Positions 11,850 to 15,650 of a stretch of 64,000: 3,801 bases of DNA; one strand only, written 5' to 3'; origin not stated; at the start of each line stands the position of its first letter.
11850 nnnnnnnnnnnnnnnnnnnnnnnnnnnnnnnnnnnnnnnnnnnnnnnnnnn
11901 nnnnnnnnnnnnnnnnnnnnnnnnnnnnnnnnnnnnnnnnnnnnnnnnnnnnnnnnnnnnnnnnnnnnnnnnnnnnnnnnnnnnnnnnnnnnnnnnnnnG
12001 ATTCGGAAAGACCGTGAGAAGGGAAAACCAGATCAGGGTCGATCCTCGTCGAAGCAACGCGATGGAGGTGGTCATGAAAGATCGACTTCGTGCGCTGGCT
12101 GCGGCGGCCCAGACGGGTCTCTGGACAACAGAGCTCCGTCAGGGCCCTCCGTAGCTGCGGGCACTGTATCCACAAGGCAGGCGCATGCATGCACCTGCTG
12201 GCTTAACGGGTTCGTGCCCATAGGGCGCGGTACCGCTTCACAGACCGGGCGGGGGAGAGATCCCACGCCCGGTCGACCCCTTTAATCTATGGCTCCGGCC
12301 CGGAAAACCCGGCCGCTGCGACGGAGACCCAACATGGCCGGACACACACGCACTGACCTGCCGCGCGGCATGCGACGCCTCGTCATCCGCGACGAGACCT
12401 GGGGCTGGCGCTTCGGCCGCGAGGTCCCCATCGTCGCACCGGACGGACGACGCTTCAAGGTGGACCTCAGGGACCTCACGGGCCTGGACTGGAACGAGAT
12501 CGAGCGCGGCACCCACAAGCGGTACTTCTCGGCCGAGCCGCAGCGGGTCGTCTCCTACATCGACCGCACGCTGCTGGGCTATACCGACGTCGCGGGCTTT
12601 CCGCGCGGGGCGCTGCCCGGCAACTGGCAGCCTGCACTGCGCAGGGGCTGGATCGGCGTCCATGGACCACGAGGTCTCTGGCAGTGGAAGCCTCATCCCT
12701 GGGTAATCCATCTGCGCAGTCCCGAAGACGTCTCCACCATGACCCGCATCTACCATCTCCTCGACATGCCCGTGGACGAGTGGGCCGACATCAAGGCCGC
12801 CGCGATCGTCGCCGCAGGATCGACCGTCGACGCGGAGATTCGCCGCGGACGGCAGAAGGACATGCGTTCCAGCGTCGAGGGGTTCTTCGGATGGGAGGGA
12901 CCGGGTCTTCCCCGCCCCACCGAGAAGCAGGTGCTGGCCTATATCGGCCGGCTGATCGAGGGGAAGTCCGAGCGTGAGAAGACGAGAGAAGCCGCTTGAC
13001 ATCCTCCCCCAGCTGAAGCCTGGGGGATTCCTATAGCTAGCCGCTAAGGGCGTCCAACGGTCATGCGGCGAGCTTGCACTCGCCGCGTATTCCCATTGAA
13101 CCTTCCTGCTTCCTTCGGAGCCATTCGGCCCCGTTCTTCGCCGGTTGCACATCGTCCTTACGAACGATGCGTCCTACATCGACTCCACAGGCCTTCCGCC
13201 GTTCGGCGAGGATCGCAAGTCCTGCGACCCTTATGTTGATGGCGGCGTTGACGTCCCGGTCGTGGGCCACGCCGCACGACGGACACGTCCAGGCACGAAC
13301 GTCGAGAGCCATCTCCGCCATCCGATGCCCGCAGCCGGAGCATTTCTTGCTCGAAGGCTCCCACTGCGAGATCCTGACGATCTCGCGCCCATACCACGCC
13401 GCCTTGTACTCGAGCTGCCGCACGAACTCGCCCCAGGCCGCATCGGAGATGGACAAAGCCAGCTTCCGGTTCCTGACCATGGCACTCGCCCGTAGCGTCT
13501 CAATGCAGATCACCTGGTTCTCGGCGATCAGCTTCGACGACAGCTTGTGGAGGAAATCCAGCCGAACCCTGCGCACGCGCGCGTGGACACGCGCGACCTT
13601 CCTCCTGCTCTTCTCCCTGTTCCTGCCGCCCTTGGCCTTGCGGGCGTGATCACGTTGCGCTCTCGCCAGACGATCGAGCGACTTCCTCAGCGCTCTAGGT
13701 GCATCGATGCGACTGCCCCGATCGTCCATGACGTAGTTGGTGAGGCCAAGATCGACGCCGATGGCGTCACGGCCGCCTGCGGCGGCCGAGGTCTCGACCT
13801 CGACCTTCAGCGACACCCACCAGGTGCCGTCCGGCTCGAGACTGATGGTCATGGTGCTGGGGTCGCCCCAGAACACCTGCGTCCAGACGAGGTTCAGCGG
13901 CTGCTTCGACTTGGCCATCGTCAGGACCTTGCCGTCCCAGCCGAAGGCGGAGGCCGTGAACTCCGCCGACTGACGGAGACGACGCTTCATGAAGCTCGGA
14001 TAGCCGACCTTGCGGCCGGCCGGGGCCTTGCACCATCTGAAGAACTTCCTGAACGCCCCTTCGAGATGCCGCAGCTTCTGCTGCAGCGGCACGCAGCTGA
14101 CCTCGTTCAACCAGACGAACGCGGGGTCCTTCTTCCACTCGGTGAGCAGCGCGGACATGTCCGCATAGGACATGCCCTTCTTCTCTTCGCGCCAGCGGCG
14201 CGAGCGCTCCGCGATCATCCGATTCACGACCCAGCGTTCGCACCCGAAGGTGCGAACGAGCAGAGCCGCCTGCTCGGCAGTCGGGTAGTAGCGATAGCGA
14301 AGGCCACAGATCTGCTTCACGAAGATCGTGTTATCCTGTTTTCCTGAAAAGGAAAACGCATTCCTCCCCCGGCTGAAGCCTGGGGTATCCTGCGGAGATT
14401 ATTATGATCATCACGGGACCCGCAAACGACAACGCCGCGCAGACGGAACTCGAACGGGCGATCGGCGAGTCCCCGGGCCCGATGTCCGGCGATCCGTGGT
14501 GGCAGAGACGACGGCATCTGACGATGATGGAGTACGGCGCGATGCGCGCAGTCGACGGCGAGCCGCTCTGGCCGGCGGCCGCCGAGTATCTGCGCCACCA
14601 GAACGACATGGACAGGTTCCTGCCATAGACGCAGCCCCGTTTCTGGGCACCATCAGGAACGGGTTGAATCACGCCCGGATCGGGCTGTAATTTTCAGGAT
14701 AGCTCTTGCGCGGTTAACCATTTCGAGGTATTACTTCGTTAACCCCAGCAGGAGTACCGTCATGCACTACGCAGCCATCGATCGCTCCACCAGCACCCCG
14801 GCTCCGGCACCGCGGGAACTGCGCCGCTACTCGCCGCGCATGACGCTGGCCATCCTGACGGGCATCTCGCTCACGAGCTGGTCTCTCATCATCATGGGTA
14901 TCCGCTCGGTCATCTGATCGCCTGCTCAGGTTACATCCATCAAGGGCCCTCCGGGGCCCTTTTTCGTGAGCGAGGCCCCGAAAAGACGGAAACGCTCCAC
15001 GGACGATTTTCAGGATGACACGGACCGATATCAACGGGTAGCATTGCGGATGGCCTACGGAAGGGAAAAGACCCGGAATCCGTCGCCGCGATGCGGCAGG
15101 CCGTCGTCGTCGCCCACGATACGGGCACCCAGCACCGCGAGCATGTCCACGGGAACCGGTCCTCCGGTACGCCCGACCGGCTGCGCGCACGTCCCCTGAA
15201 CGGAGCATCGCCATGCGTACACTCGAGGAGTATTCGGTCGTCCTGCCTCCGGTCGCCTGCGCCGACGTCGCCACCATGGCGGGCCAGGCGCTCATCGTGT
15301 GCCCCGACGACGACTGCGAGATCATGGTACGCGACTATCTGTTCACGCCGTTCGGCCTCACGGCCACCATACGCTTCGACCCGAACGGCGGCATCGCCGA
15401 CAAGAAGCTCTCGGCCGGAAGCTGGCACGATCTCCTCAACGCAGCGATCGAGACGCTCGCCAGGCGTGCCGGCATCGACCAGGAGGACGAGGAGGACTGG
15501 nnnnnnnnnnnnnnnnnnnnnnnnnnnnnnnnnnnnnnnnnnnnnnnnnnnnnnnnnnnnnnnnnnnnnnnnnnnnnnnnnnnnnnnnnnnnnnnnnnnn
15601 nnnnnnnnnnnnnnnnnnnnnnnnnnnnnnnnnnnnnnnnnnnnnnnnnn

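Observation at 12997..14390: IS200/IS605-family TnpB-only IS with matched subterminal hairpins, wedged between a stop codon and the next gene's RBS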

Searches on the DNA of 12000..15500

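Call 8: search_rna_families(source=window, start=12000, end=15500, threshold=evalue, max_evalue=1)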
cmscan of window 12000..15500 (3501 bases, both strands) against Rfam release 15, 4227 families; matches with E-value up to 1: 7.
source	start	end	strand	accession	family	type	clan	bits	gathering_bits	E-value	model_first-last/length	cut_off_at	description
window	15125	15215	+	RF04311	dauA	Cis-reg;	-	26.3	45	0.28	1-88/88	no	dauA ncRNA motif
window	14187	14261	-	RF02240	Xoo1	Gene; sRNA;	-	25.2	70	0.28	1-95/95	no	Xanthomonadaceae sRNA Xoo1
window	15306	15357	-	RF01781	ASdes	Gene; sRNA;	-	21.7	40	0.12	1-68/68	no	ASdes TB sRNA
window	14869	14925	-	RF01121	sR38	Gene; snRNA; snoRNA; CD-box;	-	19.9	50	0.15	1-59/59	no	Small nucleolar RNA sR38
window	14346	14515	-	RF00062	HgcC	Gene;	-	19.7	50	0.16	1-130/130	no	HgcC family RNA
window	12243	12274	+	RF02031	tpke11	Gene; sRNA;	-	19.5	43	0.86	18-50/77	no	tpke11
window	12081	12172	-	RF00676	mir-127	Gene; miRNA;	-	19.4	60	0.55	1-97/97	no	mir-127 microRNA precursor family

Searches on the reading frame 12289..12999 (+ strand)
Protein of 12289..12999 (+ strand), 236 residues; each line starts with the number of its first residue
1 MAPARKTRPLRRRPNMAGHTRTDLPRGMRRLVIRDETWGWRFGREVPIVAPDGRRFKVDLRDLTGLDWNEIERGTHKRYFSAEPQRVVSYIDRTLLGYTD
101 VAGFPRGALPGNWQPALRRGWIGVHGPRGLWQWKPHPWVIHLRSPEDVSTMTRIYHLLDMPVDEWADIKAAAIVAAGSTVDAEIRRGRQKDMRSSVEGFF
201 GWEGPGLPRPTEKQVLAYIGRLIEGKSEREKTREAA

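Call 4: search_protein_families(library=pfam, proteins=[window:12289-12999:+], max_evalue=0.01)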
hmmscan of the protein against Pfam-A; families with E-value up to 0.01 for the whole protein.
window:12289-12999:+ (236 aa): 0 families

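Call 33: find_homologous_proteins(query=window:12289-12999:+)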
Query window:12289-12999:+ (236 aa): 13 proteins with E <= 0.001 among 1490 candidates.
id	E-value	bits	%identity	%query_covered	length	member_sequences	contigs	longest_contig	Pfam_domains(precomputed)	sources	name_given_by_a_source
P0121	4.4e-139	480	94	94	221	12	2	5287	-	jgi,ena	-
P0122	4.7e-123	428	84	94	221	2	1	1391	-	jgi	-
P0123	5.8e-118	411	80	94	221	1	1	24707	-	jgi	jgi:hypothetical protein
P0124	2.1e-116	406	79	92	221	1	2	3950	-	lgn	-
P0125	5.2e-114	398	76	90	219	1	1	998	-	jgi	-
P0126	1.0e-99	351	71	89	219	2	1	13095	-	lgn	-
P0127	1.5e-95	338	69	91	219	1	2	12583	-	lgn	-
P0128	3.5e-95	336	69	89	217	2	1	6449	-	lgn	-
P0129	8.1e-95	335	69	94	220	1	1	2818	-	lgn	-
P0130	1.4e-93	331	66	88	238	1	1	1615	-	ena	-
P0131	4.0e-87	310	66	83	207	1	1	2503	-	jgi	jgi:hypothetical protein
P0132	1.2e-78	282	60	86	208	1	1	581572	-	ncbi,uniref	ncbi:hypothetical protein [Sphingomonas sp. 3-13AW]|uniref:hypothetical protein n=1 Tax=Sphingomonas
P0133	4.9e-29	120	36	88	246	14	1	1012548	-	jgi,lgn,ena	jgi:hypothetical protein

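Call 35: find_encoding_contigs(protein=P0121, flank=2500, max_places=4)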
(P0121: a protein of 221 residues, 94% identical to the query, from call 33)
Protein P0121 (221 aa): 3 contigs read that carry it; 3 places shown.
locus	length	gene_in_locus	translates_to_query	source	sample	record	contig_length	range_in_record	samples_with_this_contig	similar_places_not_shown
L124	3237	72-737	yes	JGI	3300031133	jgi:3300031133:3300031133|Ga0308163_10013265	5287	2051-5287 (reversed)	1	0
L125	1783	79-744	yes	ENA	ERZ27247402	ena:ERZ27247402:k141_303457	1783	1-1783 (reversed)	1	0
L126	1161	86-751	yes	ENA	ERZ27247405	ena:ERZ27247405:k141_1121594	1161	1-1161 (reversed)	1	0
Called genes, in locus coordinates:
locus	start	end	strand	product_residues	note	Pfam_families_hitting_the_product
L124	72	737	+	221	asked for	-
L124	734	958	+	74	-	-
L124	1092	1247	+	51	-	-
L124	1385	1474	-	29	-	-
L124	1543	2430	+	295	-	-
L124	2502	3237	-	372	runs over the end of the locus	-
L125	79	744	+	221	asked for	-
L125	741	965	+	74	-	-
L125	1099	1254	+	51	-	-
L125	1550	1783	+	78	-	?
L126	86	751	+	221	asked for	-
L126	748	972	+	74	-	-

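Call 36: find_encoding_contigs(protein=P0123, flank=2500, max_places=3)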
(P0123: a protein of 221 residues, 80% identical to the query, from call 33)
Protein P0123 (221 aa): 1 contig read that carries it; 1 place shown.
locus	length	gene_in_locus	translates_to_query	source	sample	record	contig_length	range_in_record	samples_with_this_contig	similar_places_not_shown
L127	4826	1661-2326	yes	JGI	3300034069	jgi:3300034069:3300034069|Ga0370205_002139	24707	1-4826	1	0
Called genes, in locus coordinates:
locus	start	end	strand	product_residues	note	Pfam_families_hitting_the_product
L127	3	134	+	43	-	?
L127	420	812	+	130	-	-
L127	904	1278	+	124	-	-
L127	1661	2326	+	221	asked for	-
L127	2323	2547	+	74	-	-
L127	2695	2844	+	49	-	-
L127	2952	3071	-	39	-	-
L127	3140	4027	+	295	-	-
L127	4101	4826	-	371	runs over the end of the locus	-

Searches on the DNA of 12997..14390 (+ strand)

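Call 6: search_dna_similar(query=window:12997-14390:+, collection=phages, mode=distant)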
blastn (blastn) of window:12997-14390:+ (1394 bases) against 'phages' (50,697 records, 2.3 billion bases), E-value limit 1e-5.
Records with a match: 1; places in all: 1; records where one place covers at least 80% of the query: 0.
Best place of each record, by identity: 60-80% 1.
By first word of the organism name: Aeromonas 1.
By host as written in the record: Aeromonas sp. ARM81 1.
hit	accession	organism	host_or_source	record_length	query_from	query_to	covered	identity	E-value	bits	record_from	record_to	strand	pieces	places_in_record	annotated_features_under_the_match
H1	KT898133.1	Aeromonas phage phiARM81ld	Aeromonas sp. ARM81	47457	237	364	9%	72.7%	2e-10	74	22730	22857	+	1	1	transposase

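Call 7: search_dna_similar(query=window:12997-14390:+, collection=plasmids, mode=distant)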
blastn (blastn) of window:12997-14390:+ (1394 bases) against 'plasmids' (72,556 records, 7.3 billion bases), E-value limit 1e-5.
Records with a match: 50; places in all: 61; records where one place covers at least 80% of the query: 0.
Best place of each record, by identity: 80-90% 1; 60-80% 49.
By first word of the organism name: Klebsiella 23; Streptomyces 10; Rhodococcus 2; Azotobacter 2; Bifidobacterium 2; Deinococcus 2; Raoultella 2; Burkholderia 1; Thioalkalivibrio 1; Marinobacter 1; and 4 more.
By predicted mobility (MOB-suite, as given by PLSDB): conjugative 23; non-mobilizable 20; mobilizable 7.
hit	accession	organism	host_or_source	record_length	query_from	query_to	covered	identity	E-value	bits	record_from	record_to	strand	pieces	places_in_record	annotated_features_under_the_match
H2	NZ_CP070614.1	Rhodococcus pseudokoreensis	cell culture,rhizosphere of apple ...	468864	237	1300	39%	67.2%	6e-11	143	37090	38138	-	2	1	RNA-guided endonuclease TnpB family protein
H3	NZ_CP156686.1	Burkholderia stagnalis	Bacterial cells,soils collected in ...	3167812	218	563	25%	66.6%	8e-16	94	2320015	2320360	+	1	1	none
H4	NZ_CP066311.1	Azotobacter chroococcum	single,soil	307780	218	553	24%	66.9%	4e-14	89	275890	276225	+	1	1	RNA-guided endonuclease TnpB family protein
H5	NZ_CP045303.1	Azotobacter salinestris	cell culture,soil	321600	218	553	24%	66.1%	3e-8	68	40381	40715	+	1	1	none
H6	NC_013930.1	Thioalkalivibrio sp. K90mix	-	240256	209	527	23%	65.8%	4e-13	85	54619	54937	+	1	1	RNA-guided endonuclease TnpB family protein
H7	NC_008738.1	Marinobacter nauticus VT8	-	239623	218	527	22%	66.9%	1e-14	91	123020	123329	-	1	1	RNA-guided endonuclease TnpB family protein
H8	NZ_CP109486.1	Streptomyces sp. NBC_01445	-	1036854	387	676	21%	67.2%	3e-9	72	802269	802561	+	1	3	record has no annotation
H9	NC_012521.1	Rhodococcus opacus B4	-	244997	246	527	20%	66.2%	3e-8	69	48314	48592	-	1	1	RNA-guided endonuclease TnpB family protein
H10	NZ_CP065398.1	Bifidobacterium longum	cell culture,feces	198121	245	518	20%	68.1%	3e-15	92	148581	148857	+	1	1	RNA-guided endonuclease TnpB family protein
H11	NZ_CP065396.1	Bifidobacterium longum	cell culture,feces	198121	245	518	20%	68.1%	3e-15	92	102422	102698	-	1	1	none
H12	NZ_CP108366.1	Streptomyces sp. NBC_01340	-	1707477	218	485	19%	68.3%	2e-16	95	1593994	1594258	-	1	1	none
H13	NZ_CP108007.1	Streptomyces sp. NBC_00335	-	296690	218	485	19%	67.2%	2e-11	79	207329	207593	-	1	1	RNA-guided endonuclease TnpB family protein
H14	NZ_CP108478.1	Streptomyces mirabilis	-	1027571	222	485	19%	67.3%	6e-11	77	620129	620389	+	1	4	record has no annotation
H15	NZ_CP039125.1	Thermobispora bispora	cell culture,ZC4 compost from a compost ...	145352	237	489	18%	69.4%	5e-19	104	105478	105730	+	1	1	RNA-guided endonuclease TnpB family protein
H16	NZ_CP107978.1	Streptomyces coelicoflavus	-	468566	237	485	18%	67.6%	8e-10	73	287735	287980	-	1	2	RNA-guided endonuclease TnpB family protein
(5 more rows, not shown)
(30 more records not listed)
